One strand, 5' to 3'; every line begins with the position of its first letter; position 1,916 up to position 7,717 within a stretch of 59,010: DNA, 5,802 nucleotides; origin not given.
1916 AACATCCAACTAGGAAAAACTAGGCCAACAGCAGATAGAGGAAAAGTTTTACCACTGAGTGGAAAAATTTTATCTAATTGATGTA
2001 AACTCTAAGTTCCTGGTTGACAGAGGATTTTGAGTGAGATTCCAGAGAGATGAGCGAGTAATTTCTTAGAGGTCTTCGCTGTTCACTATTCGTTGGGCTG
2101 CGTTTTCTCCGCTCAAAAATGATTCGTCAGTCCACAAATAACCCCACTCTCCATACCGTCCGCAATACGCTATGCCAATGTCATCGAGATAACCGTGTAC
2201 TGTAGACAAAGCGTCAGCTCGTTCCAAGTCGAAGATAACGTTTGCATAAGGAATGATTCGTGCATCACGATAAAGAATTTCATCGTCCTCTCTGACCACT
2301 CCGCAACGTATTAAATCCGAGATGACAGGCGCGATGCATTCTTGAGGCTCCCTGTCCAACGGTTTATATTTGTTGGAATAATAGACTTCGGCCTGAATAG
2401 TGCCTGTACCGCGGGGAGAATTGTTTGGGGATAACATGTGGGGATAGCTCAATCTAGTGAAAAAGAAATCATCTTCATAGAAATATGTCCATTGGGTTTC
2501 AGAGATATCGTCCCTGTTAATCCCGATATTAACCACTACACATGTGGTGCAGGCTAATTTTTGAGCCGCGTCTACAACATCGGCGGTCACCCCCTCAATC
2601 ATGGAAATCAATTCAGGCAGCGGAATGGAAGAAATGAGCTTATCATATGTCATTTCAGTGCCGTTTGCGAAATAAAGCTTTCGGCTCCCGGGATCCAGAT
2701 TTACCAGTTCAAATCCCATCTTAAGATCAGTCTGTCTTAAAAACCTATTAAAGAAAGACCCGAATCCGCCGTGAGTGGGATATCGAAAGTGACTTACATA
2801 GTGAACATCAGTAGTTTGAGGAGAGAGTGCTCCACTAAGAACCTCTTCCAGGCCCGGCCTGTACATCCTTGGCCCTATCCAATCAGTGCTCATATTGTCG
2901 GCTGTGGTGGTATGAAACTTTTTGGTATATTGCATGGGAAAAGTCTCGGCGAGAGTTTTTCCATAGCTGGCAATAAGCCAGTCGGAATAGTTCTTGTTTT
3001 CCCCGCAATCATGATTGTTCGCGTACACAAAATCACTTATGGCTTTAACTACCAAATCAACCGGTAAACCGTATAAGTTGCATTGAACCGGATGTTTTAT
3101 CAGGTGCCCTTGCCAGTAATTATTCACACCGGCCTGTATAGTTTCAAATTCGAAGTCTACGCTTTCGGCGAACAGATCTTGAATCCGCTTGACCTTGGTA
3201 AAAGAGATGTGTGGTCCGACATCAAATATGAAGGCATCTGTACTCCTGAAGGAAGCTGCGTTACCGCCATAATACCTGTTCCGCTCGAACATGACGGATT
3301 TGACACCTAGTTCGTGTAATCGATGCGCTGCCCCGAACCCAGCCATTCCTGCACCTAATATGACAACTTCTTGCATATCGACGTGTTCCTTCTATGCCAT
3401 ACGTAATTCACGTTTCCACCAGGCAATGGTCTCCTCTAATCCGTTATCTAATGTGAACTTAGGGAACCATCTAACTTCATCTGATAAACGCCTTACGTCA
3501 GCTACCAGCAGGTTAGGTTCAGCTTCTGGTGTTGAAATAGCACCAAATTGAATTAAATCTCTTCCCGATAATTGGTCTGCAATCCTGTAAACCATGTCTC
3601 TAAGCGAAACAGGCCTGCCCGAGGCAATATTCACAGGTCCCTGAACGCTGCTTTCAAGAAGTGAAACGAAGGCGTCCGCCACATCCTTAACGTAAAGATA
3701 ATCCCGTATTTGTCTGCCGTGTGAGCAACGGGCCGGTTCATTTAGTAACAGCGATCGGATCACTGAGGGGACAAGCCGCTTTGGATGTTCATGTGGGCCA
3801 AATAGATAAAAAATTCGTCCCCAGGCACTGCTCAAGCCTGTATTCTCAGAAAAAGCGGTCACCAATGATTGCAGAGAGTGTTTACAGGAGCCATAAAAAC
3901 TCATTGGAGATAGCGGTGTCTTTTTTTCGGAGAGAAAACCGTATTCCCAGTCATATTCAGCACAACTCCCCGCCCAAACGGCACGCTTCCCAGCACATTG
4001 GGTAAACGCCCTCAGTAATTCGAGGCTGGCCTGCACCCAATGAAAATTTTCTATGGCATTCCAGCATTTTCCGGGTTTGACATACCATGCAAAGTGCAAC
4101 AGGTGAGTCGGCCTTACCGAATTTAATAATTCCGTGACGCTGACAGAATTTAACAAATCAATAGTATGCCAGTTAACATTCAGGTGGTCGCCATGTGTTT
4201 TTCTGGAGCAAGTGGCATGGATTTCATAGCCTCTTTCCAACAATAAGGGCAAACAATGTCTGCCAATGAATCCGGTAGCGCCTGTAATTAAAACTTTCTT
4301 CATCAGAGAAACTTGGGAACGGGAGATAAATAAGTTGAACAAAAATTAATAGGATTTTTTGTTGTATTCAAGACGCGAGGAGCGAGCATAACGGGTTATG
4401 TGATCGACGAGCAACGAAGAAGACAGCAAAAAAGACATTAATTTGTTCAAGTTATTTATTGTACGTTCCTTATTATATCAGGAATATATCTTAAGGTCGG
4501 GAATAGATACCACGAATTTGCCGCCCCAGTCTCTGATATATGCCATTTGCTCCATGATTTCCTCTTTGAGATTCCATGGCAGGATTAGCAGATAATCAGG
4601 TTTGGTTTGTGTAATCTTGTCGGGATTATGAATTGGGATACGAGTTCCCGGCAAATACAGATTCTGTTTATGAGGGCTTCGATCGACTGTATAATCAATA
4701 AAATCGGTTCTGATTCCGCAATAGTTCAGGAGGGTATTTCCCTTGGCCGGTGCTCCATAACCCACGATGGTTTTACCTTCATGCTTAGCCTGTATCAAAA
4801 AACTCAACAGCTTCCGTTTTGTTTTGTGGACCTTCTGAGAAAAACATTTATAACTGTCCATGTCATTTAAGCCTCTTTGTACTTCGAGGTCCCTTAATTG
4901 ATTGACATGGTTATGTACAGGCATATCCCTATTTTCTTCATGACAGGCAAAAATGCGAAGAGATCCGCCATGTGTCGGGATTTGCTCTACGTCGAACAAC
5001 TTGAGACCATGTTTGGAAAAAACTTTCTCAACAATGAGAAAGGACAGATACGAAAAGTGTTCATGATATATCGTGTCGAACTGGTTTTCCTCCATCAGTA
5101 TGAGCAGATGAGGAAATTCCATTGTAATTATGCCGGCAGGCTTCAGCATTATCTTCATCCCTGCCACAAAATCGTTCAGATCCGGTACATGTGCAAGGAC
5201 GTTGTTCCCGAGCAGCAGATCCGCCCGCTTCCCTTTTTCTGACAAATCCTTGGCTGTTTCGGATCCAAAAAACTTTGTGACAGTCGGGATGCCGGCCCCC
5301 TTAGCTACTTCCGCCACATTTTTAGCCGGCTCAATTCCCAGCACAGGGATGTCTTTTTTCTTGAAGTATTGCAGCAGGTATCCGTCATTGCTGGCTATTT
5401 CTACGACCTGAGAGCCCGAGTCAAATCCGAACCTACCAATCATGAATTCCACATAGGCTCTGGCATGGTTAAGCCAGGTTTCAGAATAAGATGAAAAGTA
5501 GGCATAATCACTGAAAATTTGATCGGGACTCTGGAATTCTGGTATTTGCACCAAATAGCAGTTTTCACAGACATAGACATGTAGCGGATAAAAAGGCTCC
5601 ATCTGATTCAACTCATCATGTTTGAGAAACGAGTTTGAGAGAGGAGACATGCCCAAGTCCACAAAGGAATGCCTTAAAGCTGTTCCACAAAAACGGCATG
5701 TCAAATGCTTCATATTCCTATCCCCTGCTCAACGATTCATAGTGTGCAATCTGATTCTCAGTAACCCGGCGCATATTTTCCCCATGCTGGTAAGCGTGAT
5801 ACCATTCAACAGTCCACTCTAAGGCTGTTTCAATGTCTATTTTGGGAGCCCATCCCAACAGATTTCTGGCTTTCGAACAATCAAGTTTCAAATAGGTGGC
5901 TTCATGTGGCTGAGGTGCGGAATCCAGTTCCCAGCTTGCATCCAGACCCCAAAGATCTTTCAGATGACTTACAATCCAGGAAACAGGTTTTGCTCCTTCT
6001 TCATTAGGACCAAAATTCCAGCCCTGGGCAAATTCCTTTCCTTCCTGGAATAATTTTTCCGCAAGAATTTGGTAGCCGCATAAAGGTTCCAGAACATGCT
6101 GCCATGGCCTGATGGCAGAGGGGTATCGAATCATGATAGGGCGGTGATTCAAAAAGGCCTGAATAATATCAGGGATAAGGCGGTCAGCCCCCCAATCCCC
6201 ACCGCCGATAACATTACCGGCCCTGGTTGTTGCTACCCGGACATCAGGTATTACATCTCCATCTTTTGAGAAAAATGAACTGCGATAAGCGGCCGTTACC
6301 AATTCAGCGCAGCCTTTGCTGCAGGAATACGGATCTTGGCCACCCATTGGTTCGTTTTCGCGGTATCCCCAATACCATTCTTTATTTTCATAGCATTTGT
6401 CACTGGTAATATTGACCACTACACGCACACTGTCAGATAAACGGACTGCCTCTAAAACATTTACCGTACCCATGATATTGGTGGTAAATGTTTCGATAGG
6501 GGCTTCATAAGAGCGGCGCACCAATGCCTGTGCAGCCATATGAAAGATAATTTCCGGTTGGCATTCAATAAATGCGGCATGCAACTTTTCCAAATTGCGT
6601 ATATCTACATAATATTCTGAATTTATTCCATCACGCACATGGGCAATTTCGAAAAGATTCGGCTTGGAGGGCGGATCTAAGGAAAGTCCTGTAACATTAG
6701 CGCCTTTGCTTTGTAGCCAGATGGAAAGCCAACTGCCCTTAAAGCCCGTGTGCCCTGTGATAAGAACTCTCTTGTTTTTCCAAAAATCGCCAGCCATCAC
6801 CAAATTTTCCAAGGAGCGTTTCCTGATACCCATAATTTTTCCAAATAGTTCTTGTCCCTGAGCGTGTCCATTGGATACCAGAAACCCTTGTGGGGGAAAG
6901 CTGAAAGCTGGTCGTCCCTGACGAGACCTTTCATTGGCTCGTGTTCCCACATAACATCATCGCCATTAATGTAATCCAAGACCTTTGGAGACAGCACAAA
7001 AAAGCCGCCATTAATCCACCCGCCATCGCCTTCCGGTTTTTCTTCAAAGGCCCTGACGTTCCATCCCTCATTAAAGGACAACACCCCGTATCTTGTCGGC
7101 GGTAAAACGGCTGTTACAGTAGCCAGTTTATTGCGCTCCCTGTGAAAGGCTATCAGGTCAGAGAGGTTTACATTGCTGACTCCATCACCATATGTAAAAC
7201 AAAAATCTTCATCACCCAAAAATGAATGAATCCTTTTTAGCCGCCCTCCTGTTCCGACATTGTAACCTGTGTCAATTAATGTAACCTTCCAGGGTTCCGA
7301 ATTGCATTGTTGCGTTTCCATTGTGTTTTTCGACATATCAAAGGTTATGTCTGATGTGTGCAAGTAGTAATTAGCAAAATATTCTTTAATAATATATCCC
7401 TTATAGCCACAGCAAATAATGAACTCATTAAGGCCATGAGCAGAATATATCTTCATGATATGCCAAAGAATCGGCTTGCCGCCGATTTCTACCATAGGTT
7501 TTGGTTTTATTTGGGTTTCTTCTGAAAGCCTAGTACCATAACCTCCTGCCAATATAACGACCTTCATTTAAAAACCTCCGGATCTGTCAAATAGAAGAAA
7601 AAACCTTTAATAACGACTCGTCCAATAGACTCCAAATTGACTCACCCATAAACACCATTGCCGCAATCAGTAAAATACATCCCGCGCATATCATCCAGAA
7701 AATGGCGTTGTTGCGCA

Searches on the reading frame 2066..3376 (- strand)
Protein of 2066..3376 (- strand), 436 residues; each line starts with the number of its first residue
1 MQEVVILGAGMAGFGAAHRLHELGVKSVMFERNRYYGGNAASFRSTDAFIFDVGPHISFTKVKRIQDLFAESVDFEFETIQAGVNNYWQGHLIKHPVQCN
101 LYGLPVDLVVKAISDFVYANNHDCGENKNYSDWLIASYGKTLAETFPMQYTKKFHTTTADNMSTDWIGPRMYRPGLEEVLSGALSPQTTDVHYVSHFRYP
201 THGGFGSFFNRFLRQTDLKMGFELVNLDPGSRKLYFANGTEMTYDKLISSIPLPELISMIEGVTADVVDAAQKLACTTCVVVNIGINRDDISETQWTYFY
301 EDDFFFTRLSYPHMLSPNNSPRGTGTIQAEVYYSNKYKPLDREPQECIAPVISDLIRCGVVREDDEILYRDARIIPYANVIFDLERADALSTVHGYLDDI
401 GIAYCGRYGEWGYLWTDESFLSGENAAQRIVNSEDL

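Call 89: search_protein_families(library=pfam, proteins=[window:2066-3376:-], max_evalue=0.000001)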
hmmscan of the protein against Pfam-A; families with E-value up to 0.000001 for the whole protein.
window:2066-3376:- (436 aa): 2 families
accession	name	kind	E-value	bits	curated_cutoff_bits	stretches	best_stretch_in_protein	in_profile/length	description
PF13450.12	NAD_binding_8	-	8.2e-13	48.9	21.9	1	6-71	1-67/68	NAD(P)-binding Rossmann-like domain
PF01593.30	Amino_oxidase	-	1.4e-08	35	19.8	1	11-430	1-442/443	Flavin containing amine oxidoreductase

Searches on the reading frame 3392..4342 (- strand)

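Call 89: search_protein_families(library=pfam, proteins=[window:3392-4342:-], max_evalue=0.000001)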
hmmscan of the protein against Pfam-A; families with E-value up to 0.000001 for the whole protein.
window:3392-4342:- (316 aa): 3 families
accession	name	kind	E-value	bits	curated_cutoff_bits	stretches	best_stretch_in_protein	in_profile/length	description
PF01370.27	Epimerase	-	2e-43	149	20.9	1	17-239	1-239/240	NAD dependent epimerase/dehydratase family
PF16363.11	GDP_Man_Dehyd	-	2.6e-30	106.5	27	1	18-305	1-332/332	GDP-mannose 4,6 dehydratase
PF04321.23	RmlD_sub_bind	-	4.5e-09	36.2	27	1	16-234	2-202/287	RmlD substrate binding domain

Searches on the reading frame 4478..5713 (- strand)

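Call 89: search_protein_families(library=pfam, proteins=[window:4478-5713:-], max_evalue=0.000001)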
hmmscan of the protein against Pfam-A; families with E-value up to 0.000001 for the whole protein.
window:4478-5713:- (411 aa): 3 families
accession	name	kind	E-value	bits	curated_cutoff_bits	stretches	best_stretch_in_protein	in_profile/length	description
PF08484.17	Methyltransf_14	-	1.5e-68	230.1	23.5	1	246-405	1-160/160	C-methyltransferase C-terminal domain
PF08421.16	Methyltransf_13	-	2.7e-26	92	31.3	1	6-67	1-62/62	Putative zinc binding domain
PF13489.12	Methyltransf_23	-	3.6e-10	40.3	27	1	95-239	16-161/164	Methyltransferase domain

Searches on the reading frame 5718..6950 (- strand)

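Call 89: search_protein_families(library=pfam, proteins=[window:5718-6950:-], max_evalue=0.000001)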
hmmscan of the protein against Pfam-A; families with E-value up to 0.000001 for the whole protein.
window:5718-6950:- (410 aa): 3 families
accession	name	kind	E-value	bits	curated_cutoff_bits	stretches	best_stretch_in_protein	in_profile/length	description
PF16363.11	GDP_Man_Dehyd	-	2.1e-35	123.2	27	1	63-377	1-329/332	GDP-mannose 4,6 dehydratase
PF01370.27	Epimerase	-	2.2e-29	103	20.9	1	62-287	1-215/240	NAD dependent epimerase/dehydratase family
PF02719.21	Polysacc_synt_2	-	3.6e-12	46.5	20.2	1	62-249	1-173/293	Polysaccharide biosynthesis protein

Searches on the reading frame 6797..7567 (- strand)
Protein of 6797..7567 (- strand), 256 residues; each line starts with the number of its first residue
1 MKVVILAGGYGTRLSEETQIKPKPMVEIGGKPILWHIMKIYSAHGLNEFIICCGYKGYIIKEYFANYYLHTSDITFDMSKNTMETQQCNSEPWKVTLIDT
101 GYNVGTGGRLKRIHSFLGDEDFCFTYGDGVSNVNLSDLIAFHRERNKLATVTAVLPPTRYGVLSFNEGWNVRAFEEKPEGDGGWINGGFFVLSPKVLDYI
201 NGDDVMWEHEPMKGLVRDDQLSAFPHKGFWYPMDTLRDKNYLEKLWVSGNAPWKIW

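Call 89: search_protein_families(library=pfam, proteins=[window:6797-7567:-], max_evalue=0.000001)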
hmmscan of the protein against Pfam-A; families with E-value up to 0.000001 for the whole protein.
window:6797-7567:- (256 aa): 2 families
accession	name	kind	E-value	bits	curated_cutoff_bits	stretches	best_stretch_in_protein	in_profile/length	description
PF00483.29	NTP_transferase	-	3e-25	89.6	21.2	1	2-209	1-198/245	Nucleotidyl transferase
PF12804.13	NTP_transf_3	-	3.5e-08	34.2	27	1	3-56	1-49/160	MobA-like NTP transferase domain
